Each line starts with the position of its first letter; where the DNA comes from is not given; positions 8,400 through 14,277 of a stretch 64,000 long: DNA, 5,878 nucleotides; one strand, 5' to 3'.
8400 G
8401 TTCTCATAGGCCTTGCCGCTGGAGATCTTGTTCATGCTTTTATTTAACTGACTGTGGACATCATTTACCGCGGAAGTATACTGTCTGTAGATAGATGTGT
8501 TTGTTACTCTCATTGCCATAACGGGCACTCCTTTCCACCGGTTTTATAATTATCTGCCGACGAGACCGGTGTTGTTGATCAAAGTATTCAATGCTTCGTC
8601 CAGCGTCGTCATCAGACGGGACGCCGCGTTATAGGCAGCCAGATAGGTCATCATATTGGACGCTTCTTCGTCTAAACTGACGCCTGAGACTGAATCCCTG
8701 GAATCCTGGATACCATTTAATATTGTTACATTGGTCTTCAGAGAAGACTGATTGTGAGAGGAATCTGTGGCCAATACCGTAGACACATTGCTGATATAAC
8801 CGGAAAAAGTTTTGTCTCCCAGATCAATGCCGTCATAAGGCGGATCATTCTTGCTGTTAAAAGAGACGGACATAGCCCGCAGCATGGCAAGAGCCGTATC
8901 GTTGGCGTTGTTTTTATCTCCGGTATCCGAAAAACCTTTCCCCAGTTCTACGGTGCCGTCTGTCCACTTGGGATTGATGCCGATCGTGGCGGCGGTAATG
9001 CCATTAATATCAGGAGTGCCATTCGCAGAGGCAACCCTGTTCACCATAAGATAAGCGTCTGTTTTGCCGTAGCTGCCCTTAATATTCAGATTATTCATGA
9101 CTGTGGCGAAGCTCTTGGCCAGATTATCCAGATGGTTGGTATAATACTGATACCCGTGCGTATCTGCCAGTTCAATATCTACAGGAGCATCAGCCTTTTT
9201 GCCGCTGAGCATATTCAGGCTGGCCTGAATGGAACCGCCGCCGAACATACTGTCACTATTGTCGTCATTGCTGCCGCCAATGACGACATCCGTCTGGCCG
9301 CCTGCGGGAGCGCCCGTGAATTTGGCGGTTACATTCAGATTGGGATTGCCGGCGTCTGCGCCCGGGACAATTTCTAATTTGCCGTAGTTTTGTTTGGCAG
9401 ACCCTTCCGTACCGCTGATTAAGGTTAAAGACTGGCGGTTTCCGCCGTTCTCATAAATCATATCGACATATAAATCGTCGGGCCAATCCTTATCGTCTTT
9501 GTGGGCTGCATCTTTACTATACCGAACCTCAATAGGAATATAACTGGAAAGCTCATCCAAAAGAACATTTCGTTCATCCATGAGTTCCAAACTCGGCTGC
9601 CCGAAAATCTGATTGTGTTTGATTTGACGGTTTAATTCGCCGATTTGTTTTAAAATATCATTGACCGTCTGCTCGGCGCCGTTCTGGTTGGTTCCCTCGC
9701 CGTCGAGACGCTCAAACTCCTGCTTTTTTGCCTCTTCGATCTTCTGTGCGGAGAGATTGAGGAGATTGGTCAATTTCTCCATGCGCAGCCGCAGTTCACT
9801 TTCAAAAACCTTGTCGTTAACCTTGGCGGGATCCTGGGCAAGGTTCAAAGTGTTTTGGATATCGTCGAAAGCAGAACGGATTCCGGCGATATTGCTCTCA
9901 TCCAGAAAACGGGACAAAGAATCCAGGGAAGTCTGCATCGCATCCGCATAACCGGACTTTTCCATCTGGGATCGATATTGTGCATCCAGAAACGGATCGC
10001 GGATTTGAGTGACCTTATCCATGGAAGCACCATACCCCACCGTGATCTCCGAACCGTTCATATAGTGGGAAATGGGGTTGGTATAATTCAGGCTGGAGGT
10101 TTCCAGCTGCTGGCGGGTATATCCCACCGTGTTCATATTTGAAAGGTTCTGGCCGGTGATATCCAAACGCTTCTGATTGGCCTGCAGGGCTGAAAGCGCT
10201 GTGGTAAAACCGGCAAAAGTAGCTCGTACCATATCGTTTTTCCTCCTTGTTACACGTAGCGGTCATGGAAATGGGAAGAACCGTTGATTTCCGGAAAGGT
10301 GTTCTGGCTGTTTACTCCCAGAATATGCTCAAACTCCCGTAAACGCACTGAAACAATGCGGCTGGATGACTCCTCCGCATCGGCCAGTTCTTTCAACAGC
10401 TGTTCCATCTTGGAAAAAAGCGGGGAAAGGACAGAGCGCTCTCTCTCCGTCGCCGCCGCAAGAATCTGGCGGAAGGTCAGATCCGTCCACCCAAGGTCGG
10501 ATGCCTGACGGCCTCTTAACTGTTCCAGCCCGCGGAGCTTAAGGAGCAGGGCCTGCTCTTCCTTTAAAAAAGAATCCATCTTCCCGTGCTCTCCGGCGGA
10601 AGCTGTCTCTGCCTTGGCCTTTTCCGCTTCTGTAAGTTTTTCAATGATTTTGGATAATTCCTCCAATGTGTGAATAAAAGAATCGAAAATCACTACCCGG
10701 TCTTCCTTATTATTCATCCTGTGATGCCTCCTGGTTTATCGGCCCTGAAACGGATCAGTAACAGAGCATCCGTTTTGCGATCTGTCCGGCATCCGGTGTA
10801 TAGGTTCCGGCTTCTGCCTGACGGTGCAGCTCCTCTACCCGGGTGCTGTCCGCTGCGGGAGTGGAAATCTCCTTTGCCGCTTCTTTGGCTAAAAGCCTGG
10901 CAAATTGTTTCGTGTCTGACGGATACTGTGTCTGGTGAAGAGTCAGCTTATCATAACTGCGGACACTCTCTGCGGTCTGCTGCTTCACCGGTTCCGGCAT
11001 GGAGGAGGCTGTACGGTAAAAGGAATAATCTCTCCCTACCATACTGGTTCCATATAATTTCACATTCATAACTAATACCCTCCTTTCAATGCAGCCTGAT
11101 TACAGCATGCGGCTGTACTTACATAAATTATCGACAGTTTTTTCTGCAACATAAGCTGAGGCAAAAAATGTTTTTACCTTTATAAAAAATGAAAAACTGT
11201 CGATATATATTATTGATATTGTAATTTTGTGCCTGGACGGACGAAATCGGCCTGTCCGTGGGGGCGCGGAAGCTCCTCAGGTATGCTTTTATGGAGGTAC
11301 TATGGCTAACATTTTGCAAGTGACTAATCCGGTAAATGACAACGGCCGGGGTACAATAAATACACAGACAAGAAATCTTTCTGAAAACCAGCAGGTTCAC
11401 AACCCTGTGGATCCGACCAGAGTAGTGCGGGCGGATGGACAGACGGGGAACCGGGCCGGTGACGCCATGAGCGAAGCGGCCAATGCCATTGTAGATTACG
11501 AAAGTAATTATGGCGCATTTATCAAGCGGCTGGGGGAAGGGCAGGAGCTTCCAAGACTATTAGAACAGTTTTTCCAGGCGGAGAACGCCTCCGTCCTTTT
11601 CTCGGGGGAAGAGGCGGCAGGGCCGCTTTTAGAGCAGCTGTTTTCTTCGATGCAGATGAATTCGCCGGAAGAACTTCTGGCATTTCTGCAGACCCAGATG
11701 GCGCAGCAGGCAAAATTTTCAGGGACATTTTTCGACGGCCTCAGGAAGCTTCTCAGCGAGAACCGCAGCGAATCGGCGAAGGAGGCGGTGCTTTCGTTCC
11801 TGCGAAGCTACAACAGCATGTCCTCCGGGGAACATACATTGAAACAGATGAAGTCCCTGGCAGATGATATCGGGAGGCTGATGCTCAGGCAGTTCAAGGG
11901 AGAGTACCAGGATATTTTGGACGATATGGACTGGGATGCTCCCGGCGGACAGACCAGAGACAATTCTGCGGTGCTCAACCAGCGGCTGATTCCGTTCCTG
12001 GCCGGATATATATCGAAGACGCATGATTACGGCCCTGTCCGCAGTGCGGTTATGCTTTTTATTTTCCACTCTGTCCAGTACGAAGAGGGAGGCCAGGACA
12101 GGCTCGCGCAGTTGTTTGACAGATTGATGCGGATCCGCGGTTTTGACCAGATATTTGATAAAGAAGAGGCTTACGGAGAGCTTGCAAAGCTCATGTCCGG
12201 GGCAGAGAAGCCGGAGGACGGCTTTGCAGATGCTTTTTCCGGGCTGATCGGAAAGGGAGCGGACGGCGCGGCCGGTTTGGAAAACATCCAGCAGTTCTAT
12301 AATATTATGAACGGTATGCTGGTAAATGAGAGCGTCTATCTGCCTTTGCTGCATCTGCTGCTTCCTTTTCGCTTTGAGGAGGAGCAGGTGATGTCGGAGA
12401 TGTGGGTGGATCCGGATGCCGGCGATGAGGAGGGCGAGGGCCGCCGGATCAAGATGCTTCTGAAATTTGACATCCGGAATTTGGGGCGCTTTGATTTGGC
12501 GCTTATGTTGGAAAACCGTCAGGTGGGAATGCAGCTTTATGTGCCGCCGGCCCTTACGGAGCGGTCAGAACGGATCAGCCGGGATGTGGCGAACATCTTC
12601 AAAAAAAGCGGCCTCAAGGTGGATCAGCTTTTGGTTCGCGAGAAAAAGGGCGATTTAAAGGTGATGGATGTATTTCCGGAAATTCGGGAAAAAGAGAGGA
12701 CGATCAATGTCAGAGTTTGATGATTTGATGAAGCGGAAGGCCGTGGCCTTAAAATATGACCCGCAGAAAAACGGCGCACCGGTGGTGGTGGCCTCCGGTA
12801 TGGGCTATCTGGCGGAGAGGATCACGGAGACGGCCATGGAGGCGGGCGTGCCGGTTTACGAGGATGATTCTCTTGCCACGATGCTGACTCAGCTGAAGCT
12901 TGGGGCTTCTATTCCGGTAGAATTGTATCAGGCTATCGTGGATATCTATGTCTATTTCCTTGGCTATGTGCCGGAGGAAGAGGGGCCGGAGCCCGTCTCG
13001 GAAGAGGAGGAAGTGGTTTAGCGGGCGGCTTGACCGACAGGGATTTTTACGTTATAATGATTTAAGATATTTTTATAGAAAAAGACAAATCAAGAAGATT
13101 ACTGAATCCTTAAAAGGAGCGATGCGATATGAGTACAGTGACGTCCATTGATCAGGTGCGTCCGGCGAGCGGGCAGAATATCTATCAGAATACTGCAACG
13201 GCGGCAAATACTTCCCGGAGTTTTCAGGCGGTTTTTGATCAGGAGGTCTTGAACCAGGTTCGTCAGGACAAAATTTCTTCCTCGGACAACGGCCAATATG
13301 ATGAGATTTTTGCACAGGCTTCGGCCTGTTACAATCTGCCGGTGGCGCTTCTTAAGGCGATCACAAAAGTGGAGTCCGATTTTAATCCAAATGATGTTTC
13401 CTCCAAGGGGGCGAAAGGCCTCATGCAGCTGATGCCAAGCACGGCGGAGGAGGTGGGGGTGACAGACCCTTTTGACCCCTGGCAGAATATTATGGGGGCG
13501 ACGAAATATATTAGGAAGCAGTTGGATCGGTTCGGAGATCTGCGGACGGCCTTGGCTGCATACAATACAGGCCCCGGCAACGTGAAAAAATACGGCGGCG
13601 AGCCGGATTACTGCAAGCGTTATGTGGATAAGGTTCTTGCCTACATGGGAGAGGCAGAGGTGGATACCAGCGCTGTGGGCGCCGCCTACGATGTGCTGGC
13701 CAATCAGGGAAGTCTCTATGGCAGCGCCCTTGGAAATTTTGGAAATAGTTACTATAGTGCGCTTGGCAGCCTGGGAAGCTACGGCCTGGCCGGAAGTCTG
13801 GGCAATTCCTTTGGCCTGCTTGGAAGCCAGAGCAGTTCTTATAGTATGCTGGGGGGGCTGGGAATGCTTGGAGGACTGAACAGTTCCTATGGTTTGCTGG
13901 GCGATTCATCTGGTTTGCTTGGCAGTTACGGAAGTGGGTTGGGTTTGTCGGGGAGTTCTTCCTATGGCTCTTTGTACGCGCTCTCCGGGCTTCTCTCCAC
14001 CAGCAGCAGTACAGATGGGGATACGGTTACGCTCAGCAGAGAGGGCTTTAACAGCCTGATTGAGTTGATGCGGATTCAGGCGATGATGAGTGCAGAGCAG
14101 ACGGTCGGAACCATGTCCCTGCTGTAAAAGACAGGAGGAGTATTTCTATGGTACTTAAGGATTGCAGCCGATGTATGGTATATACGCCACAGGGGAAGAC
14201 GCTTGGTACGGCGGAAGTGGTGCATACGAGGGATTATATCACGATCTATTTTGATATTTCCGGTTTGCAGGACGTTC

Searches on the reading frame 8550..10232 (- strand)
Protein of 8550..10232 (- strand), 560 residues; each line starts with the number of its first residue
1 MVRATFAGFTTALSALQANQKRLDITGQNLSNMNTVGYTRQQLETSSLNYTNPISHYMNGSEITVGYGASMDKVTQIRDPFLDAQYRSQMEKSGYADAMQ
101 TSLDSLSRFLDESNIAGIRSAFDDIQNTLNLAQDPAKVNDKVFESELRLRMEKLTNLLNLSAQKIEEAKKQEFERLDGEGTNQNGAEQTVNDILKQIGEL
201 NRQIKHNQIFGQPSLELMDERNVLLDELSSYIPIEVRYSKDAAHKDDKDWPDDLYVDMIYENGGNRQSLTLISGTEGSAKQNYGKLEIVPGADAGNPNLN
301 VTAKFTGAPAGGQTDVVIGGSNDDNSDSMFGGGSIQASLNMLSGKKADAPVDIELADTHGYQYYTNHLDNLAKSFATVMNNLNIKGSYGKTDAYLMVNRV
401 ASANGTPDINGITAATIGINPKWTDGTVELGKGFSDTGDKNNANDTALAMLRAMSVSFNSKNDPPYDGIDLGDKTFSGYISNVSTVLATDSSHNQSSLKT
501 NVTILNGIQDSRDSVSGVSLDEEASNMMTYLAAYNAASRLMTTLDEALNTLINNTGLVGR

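Call 9: search_protein_families(library=pfam, proteins=[window:8550-10232:-], max_evalue=0.001)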
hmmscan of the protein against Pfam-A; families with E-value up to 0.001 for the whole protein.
window:8550-10232:- (560 aa): 3 families
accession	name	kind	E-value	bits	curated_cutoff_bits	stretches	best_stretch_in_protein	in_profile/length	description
PF22638.1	FlgK_D1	-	9.5e-18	65.1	28.6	1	107-386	5-221/233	Flagellar hook-associated protein FlgK helical domain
PF00460.25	Flg_bb_rod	-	4.2e-09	36.6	20.7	1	11-39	3-31/31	Flagella basal body rod protein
PF06429.18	Flg_bbr_C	-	5.2e-08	32.7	23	1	515-553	7-45/46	Flagellar basal body rod FlgEFG protein C-terminal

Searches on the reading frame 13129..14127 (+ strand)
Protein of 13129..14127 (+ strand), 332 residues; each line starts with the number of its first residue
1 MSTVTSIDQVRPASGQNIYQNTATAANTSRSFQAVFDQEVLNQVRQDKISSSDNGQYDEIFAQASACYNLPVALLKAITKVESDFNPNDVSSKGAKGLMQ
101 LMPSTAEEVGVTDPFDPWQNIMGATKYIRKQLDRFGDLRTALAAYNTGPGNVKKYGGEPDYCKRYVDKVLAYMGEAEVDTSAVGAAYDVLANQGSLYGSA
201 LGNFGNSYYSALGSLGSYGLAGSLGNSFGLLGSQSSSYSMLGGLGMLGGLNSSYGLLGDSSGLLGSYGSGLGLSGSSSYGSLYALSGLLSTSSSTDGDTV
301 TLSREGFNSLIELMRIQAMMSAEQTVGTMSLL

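Call 9: search_protein_families(library=pfam, proteins=[window:13129-14127:+], max_evalue=0.001)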
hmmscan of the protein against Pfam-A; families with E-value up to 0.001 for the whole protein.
window:13129-14127:+ (332 aa): 1 family
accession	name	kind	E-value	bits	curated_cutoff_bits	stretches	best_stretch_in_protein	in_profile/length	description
PF01464.25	SLT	-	1.7e-28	98.9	21.3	1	60-158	2-107/117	Transglycosylase SLT domain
